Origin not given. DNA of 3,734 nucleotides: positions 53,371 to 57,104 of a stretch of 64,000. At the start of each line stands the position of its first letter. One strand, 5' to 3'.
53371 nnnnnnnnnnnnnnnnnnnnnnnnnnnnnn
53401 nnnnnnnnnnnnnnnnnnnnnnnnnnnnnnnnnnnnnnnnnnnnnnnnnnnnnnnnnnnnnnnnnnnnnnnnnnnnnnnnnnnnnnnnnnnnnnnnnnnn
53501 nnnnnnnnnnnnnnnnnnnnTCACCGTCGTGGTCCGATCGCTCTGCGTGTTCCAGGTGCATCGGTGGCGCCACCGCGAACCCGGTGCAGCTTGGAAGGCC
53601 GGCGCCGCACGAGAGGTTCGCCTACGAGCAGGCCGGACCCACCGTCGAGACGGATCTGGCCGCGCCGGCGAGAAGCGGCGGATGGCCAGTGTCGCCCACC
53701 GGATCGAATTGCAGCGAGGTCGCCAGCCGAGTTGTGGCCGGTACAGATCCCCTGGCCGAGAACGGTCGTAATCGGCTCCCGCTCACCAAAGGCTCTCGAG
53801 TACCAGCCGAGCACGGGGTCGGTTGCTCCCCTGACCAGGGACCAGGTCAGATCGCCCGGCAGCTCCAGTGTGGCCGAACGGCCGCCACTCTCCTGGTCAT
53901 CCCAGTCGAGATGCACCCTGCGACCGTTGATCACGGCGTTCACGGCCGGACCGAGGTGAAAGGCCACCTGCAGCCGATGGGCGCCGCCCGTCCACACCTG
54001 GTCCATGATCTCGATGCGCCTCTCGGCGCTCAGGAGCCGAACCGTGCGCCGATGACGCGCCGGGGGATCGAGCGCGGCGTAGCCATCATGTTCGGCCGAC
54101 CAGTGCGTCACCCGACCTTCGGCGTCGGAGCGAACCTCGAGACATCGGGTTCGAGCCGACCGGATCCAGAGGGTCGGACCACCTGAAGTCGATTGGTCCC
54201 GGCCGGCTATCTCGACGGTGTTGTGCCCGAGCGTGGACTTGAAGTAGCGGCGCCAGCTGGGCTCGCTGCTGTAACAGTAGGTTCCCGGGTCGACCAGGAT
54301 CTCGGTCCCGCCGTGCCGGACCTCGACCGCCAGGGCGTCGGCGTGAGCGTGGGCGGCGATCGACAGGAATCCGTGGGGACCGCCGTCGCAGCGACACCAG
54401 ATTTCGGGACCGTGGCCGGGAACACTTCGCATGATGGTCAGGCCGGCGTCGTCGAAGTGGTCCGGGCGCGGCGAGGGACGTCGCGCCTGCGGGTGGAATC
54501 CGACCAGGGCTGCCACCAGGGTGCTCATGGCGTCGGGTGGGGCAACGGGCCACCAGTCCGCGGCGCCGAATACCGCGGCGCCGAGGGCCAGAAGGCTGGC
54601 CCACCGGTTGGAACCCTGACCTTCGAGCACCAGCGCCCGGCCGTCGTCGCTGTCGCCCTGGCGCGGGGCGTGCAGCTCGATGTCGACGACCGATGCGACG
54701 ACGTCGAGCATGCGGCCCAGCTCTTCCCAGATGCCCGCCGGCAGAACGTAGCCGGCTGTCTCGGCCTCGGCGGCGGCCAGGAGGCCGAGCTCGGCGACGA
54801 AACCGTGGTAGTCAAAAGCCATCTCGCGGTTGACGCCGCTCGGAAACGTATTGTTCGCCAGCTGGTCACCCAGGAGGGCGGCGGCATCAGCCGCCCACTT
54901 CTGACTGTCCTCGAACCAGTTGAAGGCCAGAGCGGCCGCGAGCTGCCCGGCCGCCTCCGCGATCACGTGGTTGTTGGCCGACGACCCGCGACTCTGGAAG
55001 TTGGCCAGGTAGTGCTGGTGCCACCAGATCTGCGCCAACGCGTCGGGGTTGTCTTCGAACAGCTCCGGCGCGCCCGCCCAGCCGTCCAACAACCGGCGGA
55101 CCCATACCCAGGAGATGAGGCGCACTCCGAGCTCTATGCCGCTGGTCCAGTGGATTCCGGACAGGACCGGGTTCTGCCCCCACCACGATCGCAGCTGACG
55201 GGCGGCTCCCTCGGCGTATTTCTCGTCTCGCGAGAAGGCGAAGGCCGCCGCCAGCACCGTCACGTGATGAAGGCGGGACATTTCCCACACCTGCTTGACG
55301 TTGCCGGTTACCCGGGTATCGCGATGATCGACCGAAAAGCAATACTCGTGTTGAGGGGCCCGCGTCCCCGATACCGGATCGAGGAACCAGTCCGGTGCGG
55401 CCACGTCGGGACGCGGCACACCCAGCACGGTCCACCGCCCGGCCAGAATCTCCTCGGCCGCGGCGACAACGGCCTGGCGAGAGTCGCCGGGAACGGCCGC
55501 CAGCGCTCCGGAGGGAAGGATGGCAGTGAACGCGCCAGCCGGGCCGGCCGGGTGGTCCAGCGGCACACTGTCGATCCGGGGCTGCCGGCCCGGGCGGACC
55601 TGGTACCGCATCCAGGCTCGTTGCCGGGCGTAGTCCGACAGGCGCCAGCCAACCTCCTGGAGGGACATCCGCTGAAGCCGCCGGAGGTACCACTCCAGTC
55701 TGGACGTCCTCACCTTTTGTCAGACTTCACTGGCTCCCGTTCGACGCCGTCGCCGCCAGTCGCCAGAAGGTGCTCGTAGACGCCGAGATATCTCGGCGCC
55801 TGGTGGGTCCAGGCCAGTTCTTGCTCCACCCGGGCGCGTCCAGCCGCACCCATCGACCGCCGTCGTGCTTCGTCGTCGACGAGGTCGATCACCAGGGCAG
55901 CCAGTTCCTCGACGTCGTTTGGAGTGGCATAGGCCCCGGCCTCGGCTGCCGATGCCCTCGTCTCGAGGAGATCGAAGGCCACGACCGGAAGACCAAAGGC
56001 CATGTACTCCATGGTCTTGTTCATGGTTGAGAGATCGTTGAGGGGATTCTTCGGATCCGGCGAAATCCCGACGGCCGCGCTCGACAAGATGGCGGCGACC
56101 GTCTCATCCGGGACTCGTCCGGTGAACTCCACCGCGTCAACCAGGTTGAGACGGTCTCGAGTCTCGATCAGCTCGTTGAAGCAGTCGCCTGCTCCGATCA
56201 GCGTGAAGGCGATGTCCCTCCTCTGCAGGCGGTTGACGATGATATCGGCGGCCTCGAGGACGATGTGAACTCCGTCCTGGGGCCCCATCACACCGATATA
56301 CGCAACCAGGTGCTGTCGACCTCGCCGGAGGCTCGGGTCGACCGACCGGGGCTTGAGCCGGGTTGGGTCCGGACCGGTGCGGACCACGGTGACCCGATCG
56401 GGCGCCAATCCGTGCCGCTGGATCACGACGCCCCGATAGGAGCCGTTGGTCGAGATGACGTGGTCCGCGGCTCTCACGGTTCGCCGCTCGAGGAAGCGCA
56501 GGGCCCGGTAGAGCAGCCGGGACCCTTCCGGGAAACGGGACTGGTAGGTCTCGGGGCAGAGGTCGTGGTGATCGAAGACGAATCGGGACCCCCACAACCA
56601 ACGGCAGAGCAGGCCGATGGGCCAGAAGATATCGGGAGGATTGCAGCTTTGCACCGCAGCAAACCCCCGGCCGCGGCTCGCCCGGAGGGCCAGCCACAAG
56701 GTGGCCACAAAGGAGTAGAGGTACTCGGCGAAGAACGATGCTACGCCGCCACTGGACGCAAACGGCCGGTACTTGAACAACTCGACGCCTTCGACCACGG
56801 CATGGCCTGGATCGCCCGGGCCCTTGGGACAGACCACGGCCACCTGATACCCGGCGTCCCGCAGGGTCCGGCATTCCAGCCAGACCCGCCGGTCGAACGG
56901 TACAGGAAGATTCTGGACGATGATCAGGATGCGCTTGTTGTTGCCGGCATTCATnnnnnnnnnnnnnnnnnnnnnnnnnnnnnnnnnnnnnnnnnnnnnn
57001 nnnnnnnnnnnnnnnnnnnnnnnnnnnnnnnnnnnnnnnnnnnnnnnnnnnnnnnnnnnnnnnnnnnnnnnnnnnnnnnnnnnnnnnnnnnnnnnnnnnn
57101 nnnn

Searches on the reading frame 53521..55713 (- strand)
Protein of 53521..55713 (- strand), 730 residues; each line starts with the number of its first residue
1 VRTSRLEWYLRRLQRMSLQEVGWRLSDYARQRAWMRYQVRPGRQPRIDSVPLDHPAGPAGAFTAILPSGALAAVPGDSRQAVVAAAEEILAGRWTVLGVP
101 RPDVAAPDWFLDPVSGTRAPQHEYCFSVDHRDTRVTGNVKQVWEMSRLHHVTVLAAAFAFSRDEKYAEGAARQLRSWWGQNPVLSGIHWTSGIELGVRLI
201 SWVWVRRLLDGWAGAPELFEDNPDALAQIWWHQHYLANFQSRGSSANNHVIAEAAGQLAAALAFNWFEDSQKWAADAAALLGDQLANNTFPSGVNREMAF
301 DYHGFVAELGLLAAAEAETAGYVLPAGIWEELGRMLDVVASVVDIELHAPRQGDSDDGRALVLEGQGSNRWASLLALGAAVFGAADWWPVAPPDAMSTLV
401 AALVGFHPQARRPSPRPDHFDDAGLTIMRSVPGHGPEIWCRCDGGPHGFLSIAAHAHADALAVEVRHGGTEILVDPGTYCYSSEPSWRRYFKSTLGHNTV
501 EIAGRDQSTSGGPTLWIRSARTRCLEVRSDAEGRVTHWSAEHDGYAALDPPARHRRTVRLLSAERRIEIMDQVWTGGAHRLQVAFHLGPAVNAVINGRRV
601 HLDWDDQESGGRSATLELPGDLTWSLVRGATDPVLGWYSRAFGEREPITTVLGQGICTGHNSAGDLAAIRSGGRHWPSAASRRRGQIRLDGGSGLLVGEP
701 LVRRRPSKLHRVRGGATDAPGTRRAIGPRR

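Call 23: search_protein_families(library=pfam, proteins=[window:53521-55713:-], max_evalue=0.001)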
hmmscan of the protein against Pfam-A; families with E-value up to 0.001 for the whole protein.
window:53521-55713:- (730 aa): 3 families
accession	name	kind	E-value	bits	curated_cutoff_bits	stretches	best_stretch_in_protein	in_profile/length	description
PF07940.18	Hepar_II_III_C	-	2.4e-43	148.8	24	1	413-650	2-220/237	Heparinase II/III-like, C-terminal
PF16889.11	Hepar_II_III_N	-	3e-15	56.8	22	1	139-359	95-317/340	Heparinase II/III N-terminus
PF05426.18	Alginate_lyase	-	9.3e-05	22.5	22.2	1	151-337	62-263/275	Alginate lyase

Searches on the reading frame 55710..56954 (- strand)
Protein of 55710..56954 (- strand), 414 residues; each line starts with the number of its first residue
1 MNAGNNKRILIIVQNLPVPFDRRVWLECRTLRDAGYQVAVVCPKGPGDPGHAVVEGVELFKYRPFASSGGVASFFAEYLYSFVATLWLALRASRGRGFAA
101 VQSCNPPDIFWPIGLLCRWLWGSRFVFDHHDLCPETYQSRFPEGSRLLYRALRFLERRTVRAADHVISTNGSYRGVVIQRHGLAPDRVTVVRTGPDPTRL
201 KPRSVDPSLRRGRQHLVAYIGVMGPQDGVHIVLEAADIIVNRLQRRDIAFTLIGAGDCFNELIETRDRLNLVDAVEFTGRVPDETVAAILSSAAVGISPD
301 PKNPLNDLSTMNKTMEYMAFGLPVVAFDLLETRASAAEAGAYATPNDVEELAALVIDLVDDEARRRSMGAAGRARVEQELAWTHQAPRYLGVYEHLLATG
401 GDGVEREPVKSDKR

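Call 23: search_protein_families(library=pfam, proteins=[window:55710-56954:-], max_evalue=0.001)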
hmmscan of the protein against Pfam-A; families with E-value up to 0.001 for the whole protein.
window:55710-56954:- (414 aa): 5 families
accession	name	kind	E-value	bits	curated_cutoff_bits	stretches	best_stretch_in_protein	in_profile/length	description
PF13692.12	Glyco_trans_1_4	-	1.3e-20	74.6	27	1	216-361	3-142/142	Glycosyl transferases group 1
PF00534.26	Glycos_transf_1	-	2.1e-17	63.7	26.4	1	208-374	9-171/172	Glycosyl transferases group 1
PF13579.12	Glyco_trans_4_4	-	4.5e-17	63.3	29.7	1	23-194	6-158/158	Glycosyl transferase 4-like domain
PF13439.12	Glyco_transf_4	-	1.5e-16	61.3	28.5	1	24-199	8-170/170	Glycosyltransferase Family 4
PF13524.12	Glyco_trans_1_2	-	1.7e-10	41.4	25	1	240-389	6-142/144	Glycosyl transferase-like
